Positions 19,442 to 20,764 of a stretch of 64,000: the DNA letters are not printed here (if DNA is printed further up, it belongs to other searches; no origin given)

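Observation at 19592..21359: Two-gene TetR / AurF-like diiron N-oxygenase module with its own palindromic operator, isolated from any biosynthetic cluster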

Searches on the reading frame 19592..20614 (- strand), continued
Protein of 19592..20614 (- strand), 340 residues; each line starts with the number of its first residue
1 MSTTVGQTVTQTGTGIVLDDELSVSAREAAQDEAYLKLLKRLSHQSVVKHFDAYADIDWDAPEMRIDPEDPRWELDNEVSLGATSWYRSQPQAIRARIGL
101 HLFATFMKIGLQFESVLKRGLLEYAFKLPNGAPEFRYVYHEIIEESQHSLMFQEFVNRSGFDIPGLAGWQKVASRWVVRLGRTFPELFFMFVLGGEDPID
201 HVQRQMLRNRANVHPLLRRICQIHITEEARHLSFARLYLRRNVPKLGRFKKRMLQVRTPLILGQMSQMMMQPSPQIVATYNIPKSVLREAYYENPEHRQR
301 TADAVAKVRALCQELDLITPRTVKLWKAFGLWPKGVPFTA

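Call 11: find_related_loci(query=A1, collection=genome_contigs, flank=4000)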
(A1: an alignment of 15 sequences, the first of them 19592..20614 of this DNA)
Query A1 (340 aa) in genome_contigs; peptide patterns used: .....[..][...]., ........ (x = any residue, [..] = any of these).
435 stretches matched a pattern; 364 encode a relative of the query (tblastn E <= 1e-3); the best 80 are kept; 80 distinct loci.
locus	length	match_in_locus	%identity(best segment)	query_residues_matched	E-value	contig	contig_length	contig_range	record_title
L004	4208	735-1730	82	1-332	0e+0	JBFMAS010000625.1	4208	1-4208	MAG: Thermodesulfobacteriota bacterium isolate MAG144 MAG144_625, whole genome shotgun sequence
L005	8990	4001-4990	78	3-334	2e-177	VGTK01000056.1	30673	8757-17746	MAG: Deltaproteobacteria bacterium isolate K_Offshore_80m_m2_211 K_Offshore_80m_m2_211_Ga0194132_10003005, whole genome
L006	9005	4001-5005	71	1-336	1e-161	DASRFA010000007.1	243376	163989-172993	MAG TPA_asm: Candidatus Binatia bacterium isolate SMAG_U10020 k141_500889, whole genome shotgun sequence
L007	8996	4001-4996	65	6-332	8e-145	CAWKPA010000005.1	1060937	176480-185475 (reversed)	MAG: uncultured delta proteobacterium isolate MFD09779.bin.1.362 genome assembly, contig: contig_522, whole genome shotg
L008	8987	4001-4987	64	1-332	2e-142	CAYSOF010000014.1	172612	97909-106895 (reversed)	MAG TPA_asm: uncultured Candidatus Binatia bacterium isolate binchicken_co179_115 genome assembly, contig: NODE_406_leng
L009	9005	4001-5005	62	2-340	7e-142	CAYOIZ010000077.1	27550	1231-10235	MAG TPA_asm: uncultured Candidatus Binatia bacterium isolate binchicken_co199_112 genome assembly, contig: NODE_1426_len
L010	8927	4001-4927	67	31-340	2e-141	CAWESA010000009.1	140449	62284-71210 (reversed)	MAG: uncultured delta proteobacterium isolate MFD04944.bin.1.34 genome assembly, contig: contig_52087, whole genome shot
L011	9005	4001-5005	63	4-332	1e-144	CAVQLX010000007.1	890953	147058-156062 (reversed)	MAG: uncultured delta proteobacterium isolate MFD03975.bin.1.282 genome assembly, contig: contig_25673, whole genome sho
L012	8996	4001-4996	62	10-340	3e-140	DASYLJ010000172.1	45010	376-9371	MAG TPA_asm: Candidatus Binatia bacterium isolate SMAG_U4345 k141_4288270, whole genome shotgun sequence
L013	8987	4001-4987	63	13-340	2e-138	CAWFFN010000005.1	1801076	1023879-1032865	MAG: uncultured delta proteobacterium isolate MFD00822.bin.1.250 genome assembly, contig: contig_26365, whole genome sho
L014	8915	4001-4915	66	28-332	8e-138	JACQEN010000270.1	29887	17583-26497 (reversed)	MAG: Deltaproteobacteria bacterium isolate NC_groundwater_1022_Pr1_S-0.65um_62_10 Montesol18_Sp65_coassembly_scaffold_13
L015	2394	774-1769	62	6-337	2e-145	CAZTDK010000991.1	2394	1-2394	MAG TPA_asm: uncultured Candidatus Binatia bacterium isolate binchicken_co54_374 genome assembly, contig: NODE_99415_len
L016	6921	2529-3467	63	13-332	5e-136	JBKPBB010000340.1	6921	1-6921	MAG: Thermodesulfobacteriota bacterium isolate GB_EKS_MAG_00090 GB_EKS_000000388396, whole genome shotgun sequence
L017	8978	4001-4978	61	1-331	2e-135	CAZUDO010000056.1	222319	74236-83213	MAG TPA_asm: uncultured Candidatus Binatia bacterium isolate binchicken_co165_346 genome assembly, contig: k141_288311,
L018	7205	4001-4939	64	17-332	2e-135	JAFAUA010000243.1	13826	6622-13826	MAG: Acidimicrobiia bacterium isolate CP_BM_ER_R9_26 BM_ER_R9_k147_3092328, whole genome shotgun sequence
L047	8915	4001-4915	61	28-332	4e-125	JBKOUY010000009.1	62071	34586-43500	MAG: Actinomycetota bacterium isolate GM_HAYS_MAG_00007 GM_HAYS_000000281208, whole genome shotgun sequence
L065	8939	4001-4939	59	28-339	6e-123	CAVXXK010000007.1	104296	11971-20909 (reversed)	MAG: uncultured delta proteobacterium isolate MFD03044.bin.1.149 genome assembly, contig: contig_53286, whole genome sho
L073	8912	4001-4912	59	33-335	2e-121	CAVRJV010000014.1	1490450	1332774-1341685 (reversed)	MAG: uncultured delta proteobacterium isolate MFD05580.bin.2.15 genome assembly, contig: contig_6454, whole genome shotg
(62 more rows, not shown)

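Call 18: search_solved_structures(query=A1, max_evalue=10, show_alignments=3)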
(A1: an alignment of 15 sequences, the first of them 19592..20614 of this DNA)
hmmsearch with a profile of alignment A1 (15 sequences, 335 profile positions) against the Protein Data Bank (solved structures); distinct sequences matched with E-value up to 10: 0.

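Call 20: find_encoding_contigs(protein=P0113, flank=6000, max_places=2)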
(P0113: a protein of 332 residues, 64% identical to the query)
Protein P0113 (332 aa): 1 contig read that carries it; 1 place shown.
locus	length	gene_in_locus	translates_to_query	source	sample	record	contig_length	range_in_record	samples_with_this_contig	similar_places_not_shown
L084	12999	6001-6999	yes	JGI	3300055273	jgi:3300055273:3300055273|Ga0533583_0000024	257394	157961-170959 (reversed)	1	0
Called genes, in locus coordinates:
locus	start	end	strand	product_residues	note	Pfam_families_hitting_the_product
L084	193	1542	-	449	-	PF02985:HEAT (faint), PF13646:HEAT_2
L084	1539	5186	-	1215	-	PF13620:CarboxypepD_reg (weak)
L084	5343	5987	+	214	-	PF00440:TetR_N, PF17940:TetR_C_31 (weak), PF13977:TetR_C_6 (weak)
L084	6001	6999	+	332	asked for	PF11583:AurF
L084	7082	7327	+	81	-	-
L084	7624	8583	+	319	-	PF01022:HTH_5, PF12802:MarR_2 (weak), PF01209:Ubie_methyltran, PF13489:Methyltransf_23, PF13847:Methyltransf_31, PF08241:Methyltransf_11, PF08242:Methyltransf_12, PF13649:Methyltransf_25, +1 more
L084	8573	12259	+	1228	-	PF02574:S-methyl_trans, PF00809:Pterin_bind, PF02607:B12-binding_2, PF02310:B12-binding, PF02965:Met_synt_B12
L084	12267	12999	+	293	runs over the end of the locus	PF03631:Virul_fac_BrkB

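Call 21: find_encoding_contigs(protein=P0103, flank=6000, max_places=2)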
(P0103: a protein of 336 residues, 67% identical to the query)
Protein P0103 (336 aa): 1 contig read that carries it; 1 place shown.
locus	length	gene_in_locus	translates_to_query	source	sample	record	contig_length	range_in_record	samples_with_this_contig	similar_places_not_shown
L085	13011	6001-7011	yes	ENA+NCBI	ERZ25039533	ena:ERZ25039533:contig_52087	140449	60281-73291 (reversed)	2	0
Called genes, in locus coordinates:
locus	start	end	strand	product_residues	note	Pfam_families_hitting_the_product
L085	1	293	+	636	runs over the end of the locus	PF02518:HATPase_c, PF00204:DNA_gyraseB, PF01751:Toprim, PF00986:DNA_gyraseB_C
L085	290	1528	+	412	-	PF00109:ketoacyl-synt, PF00108:Thiolase_N (weak), PF02801:Ketoacyl-synt_C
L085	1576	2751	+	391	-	PF07690:MFS_1, PF12832:MFS_1_like, PF13347:MFS_2 (weak), PF00083:Sugar_tr, PF13347:MFS_2, PF07690:MFS_1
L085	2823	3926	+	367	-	PF13360:PQQ_2 (faint), PF14312:FG-GAP_2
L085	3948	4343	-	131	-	PF00903:Glyoxalase, PF13669:Glyoxalase_4, PF18029:Glyoxalase_6 (weak)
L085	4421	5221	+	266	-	-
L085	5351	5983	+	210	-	PF00440:TetR_N, PF13977:TetR_C_6, PF17940:TetR_C_31 (weak)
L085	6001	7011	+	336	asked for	PF11583:AurF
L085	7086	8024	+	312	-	PF01022:HTH_5, PF12802:MarR_2, PF12840:HTH_20, PF13489:Methyltransf_23, PF08241:Methyltransf_11, PF08242:Methyltransf_12, PF13649:Methyltransf_25, PF13847:Methyltransf_31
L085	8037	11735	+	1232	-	PF02574:S-methyl_trans, PF00809:Pterin_bind, PF02607:B12-binding_2, PF02310:B12-binding, PF02965:Met_synt_B12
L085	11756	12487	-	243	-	PF04199:Cyclase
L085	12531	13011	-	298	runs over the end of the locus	PF02826:2-Hacid_dh_C, PF03446:NAD_binding_2, PF14833:NAD_binding_11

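Call 22: find_encoding_contigs(protein=P0078, flank=6000, max_places=2)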
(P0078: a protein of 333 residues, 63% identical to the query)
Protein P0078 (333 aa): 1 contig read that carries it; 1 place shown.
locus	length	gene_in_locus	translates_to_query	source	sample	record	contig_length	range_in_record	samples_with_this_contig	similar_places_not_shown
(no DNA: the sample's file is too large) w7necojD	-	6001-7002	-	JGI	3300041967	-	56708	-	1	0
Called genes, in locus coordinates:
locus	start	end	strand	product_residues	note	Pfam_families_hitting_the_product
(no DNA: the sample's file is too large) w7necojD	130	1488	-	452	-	PF02985:HEAT (faint), PF03130:HEAT_PBS (faint), PF13646:HEAT_2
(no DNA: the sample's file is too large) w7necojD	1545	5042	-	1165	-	PF13620:CarboxypepD_reg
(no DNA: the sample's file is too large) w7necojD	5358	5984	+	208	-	PF00440:TetR_N, PF13977:TetR_C_6 (weak)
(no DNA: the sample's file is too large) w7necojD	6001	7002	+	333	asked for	PF11583:AurF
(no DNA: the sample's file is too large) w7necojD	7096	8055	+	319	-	PF01022:HTH_5, PF12802:MarR_2 (weak), PF01209:Ubie_methyltran, PF13489:Methyltransf_23, PF13847:Methyltransf_31, PF08241:Methyltransf_11, PF08242:Methyltransf_12, PF13649:Methyltransf_25, +1 more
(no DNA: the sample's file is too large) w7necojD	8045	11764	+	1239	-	-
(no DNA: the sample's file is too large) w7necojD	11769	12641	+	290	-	PF03631:Virul_fac_BrkB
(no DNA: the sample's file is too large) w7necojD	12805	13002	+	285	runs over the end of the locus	-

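Call 24: predict_structure(alignment_id=A1)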
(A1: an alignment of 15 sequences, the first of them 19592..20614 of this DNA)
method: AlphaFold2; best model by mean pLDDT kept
length: 340 residues; sequences in the alignment: 15
mean_pLDDT: 83.4   pTM: 0.81
mean pLDDT of the five models: 83.4, 80.5, 79.2, 77.6, 76.7
residues with pLDDT >= 90: 158; 70-90: 137; 50-70: 18; < 50: 27
segments of 3 or more residues with pLDDT < 50: 1-22, 337-340
pLDDT, mean of each block of 10 residues (from residue 1): 33 38 60 78 62 78 94 90 95 96 92 93 89 83 87 94 88 93 95 87 82 88 84 90 94 93 82 89 94 86 89 93 88 61
secondary structure, 60 per line:
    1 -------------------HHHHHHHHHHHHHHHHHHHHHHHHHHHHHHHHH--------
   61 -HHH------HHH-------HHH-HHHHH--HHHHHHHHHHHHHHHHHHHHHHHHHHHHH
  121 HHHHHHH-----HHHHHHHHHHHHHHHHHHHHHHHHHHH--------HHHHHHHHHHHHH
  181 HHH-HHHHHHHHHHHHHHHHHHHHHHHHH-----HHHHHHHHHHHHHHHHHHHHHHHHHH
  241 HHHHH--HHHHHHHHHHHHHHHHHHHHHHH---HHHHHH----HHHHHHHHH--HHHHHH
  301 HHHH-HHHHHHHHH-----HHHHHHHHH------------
elements in order: H20-52 H85-89 H92-127 H133-159 H168-183 H185-209 H215-245 H248-270 H274-279 H284-292 H295-304 H306-314 H320-328
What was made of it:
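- On PF11583 / AurF-CmlI-type diiron N-oxygenases: The model has pLDDT 83 and pTM 0.81 (call 24).
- Checked: Both fall in predicted helices, 133-159 and 215-245 (call 24).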

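Call 30: fold_search(model_id=the predicted structure, library=pdb)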
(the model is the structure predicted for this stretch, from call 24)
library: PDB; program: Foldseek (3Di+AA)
matches with E <= 10: 237; with E <= 0.001: 0
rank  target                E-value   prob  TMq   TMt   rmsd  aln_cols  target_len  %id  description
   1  5hyh                  1.8e-03  1.00  0.56  0.66   6.4       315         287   12  CmlI (chemically reduced state), arylamine oxygenase of chloramphenicol biosynthetic pathway (released 2016-06-08)
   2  2jcd_A                4.1e-03  1.00  0.51  0.54   9.5       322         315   16  Structure of the N-oxygenase AurF from Streptomyces thioluteus (released 2007-09-11)
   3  5hyg                  5.4e-03  1.00  0.54  0.63   6.6       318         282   13  CmlI (peroxo bound state), arylamine oxygenase of chloramphenicol biosynthetic pathway (released 2016-06-08)
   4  3chi_A                7.5e-03  1.00  0.54  0.60   6.3       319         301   14  Crystal Structure of Di-iron AurF (Monoclinic form) (released 2008-05-27)
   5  3chu_A                7.5e-03  1.00  0.51  0.57   7.1       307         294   17  Crystal Structure of Di-iron Aurf (released 2008-05-27)
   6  3chh_B                9.2e-03  1.00  0.48  0.53  11.4       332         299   15  Crystal Structure of Di-iron AurF (released 2008-05-27)
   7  2jcd_B                1.1e-02  1.00  0.53  0.56   9.4       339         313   15  Structure of the N-oxygenase AurF from Streptomyces thioluteus (released 2007-09-11)
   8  3chh_A                1.2e-02  1.00  0.48  0.54  10.9       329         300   14  Crystal Structure of Di-iron AurF (released 2008-05-27)
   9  2j2f_C                1.3e-02  1.00  0.33  0.32  12.3       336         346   15  The T199D Mutant of Stearoyl Acyl Carrier Protein Desaturase from Ricinus Communis (Castor Bean) (released 2006-10-23)
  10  2j2f_A                1.8e-02  1.00  0.35  0.34  11.9       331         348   15  The T199D Mutant of Stearoyl Acyl Carrier Protein Desaturase from Ricinus Communis (Castor Bean) (released 2006-10-23)
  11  2uw1_A                2.5e-02  1.00  0.36  0.37  12.0       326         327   14  Ivy Desaturase Structure (released 2007-05-08)
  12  2uw1_B                3.4e-02  0.99  0.35  0.36  12.3       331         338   12  Ivy Desaturase Structure (released 2007-05-08)
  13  1oq9                  3.5e-02  0.98  0.32  0.32  12.4       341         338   12  The Crystal Structure of the Complex between Stearoyl Acyl Carrier Protein Desaturase from Ricinus Communis (Castor Bean (released 2003-05-13)
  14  4v0j_F                3.6e-02  0.99  0.35  0.36  12.0       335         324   13  The channel-block Ser202Glu, Thr104Lys double mutant of Stearoyl-ACP- Desaturase from Castor bean (Ricinus communis) (released 2015-08-26)
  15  4v0j_B                4.0e-02  0.98  0.33  0.33  12.5       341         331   13  The channel-block Ser202Glu, Thr104Lys double mutant of Stearoyl-ACP- Desaturase from Castor bean (Ricinus communis) (released 2015-08-26)
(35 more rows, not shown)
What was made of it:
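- On PF11583 / AurF-CmlI-type diiron N-oxygenases: The top Foldseek hits are 5HYH and 2JCD/3CH* (call 30).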

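Call 41: search_protein_representatives(protein=window:19592-20614:-)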
Query: 340 residues. Proteins with E-value up to 0.001 (for the whole library): 945; up to 1e-10: 572; up to 1e-30: 188. The best 150 are listed.
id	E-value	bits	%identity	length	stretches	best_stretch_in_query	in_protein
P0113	2.6e-137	474.1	64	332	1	12-333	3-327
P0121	9.2e-121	419.7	64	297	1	14-304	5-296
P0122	9.1e-118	409.9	58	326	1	30-332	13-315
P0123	2.0e-103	362.7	52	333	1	18-334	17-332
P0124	7.6e-98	344.4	51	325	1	10-331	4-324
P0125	2.2e-96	339.6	69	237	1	28-240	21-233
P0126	2.6e-95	336.1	52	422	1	28-330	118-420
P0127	1.5e-94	333.5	51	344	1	31-334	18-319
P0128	8.7e-87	308.0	48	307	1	35-332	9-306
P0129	4.8e-86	305.6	49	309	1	29-337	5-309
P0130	1.5e-84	300.6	52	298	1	35-329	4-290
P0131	4.0e-84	299.3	50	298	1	39-332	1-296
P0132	1.0e-83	297.9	48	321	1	29-331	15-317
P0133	4.1e-83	296.0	66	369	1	32-244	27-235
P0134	9.1e-83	294.8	65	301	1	26-228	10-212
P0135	1.7e-82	293.9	46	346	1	16-332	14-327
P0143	3.8e-77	276.3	44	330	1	32-333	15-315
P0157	7.7e-68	245.7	38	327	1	28-327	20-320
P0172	3.8e-62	227.0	38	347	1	32-335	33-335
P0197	1.3e-53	198.9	37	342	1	40-331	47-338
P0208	1.1e-49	186.1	34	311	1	39-329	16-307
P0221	1.9e-46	175.4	34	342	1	33-328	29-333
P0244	4.9e-42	160.9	31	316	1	29-331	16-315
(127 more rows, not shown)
